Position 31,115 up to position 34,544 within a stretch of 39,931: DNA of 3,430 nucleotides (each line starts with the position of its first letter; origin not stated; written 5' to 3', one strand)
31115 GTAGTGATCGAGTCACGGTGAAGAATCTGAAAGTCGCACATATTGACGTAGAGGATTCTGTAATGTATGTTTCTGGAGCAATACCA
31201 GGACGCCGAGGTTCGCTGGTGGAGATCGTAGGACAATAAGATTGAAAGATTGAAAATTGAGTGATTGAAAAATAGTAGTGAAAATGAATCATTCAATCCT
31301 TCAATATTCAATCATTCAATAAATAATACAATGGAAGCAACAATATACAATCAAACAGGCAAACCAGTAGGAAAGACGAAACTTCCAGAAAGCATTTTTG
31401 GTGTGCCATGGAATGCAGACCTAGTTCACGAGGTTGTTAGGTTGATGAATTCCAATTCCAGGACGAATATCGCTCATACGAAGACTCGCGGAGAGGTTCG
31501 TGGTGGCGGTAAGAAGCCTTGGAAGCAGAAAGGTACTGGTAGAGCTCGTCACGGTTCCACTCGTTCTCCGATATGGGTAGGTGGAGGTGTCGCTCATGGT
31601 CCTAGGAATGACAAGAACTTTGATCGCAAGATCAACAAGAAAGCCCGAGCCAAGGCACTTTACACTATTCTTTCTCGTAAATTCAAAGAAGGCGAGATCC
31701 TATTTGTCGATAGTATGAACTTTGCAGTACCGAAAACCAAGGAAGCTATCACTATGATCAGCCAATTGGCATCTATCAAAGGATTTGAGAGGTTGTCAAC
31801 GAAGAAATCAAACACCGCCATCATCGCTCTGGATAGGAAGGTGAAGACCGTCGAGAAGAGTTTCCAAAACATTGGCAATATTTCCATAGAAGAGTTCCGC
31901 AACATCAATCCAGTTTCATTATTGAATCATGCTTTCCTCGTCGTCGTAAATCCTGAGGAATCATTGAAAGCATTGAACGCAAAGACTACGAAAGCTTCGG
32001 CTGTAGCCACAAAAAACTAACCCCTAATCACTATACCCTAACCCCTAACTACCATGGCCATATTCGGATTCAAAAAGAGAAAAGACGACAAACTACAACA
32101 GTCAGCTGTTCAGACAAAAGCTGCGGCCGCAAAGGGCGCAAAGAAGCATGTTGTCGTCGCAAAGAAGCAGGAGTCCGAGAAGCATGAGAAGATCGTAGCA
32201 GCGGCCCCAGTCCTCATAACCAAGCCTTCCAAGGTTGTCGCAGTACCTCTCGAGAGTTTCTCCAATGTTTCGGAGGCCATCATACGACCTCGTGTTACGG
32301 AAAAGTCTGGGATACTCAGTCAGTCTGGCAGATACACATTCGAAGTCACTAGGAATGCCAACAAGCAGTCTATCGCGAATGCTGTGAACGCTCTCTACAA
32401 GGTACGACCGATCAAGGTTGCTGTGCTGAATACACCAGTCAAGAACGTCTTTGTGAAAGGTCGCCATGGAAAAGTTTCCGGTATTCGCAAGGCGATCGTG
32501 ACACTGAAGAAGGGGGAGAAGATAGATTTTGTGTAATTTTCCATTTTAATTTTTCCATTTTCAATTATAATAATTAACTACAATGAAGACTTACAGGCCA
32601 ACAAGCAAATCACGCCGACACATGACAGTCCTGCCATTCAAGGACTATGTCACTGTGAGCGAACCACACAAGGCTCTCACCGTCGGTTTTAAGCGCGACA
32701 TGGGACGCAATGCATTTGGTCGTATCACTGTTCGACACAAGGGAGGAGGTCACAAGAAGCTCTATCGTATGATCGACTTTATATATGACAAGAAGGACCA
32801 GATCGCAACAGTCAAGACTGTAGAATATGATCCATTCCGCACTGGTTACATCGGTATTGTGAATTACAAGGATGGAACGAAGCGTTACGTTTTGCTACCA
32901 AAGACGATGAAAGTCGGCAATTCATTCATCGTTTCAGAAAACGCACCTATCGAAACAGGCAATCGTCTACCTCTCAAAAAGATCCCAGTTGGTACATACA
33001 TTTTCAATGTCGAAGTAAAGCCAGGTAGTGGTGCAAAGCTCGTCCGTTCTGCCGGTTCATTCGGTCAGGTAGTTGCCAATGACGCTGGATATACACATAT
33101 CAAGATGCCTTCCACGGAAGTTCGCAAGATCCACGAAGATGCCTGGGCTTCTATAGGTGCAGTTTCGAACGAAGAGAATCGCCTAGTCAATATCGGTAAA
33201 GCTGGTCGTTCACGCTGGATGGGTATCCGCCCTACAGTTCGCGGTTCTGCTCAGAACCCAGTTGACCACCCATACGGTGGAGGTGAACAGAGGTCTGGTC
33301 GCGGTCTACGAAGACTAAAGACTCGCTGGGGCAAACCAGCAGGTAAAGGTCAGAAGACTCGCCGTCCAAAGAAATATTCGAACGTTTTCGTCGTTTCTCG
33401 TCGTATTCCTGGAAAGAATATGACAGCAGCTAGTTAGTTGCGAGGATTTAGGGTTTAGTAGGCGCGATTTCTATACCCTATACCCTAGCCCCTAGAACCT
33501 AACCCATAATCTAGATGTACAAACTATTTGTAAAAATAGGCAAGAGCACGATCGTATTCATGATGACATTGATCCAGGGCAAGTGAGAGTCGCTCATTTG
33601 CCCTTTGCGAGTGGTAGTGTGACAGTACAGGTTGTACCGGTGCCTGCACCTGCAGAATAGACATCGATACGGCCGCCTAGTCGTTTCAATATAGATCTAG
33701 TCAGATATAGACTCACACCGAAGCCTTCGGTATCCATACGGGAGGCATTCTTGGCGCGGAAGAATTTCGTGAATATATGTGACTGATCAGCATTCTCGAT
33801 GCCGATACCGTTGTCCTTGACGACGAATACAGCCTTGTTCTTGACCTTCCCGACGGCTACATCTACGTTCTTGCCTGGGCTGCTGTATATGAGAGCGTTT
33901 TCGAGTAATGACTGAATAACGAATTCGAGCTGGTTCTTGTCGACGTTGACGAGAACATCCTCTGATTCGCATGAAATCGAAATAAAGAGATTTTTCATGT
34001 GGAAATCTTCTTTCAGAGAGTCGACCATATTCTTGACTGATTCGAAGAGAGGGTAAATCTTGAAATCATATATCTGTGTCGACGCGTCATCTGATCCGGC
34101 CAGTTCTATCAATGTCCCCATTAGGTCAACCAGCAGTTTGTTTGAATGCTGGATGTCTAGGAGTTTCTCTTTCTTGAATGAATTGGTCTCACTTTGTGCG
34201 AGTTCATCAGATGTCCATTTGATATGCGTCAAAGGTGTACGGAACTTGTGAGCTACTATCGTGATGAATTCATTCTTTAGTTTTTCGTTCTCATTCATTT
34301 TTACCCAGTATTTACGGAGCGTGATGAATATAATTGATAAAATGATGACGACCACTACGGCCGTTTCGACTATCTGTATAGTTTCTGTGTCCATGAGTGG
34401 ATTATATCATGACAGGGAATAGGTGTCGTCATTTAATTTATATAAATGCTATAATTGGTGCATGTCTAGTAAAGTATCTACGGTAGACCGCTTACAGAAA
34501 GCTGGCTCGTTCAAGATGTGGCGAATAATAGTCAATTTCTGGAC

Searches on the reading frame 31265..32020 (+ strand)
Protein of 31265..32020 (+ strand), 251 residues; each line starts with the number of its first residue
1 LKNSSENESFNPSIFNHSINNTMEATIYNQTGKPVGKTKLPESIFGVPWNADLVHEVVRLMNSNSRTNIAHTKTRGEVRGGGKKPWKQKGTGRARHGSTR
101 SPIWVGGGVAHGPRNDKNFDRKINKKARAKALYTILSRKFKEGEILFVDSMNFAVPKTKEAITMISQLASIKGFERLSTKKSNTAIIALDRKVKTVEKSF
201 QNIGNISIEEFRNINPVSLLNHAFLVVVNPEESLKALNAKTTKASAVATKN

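Call 44: search_protein_families(library=pfam, proteins=[window:31265-32020:+], max_evalue=0.001)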
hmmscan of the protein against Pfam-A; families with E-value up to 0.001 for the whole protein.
window:31265-32020:+ (251 aa): 1 family
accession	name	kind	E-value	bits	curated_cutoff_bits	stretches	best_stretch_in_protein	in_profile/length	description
PF00573.27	Ribosomal_L4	-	1.6e-56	191.4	25.8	1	39-238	2-188/190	Ribosomal protein L4/L1 family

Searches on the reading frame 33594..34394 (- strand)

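Call 44: search_protein_families(library=pfam, proteins=[window:33594-34394:-], max_evalue=0.001)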
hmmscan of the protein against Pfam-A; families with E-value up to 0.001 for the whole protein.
window:33594-34394:- (266 aa): 3 families
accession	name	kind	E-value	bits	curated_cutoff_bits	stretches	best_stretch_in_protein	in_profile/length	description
PF02518.31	HATPase_c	-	7.9e-23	81.5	26.4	1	152-263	2-110/111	Histidine kinase-, DNA gyrase B-, and HSP90-like ATPase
PF00512.31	HisKA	-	4.1e-06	27.2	26.9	1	40-99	2-61/66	His Kinase A (phospho-acceptor) domain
PF13589.12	HATPase_c_3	-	0.0003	21.2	25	0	156-217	3-63/137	Histidine kinase-, DNA gyrase B-, and HSP90-like ATPase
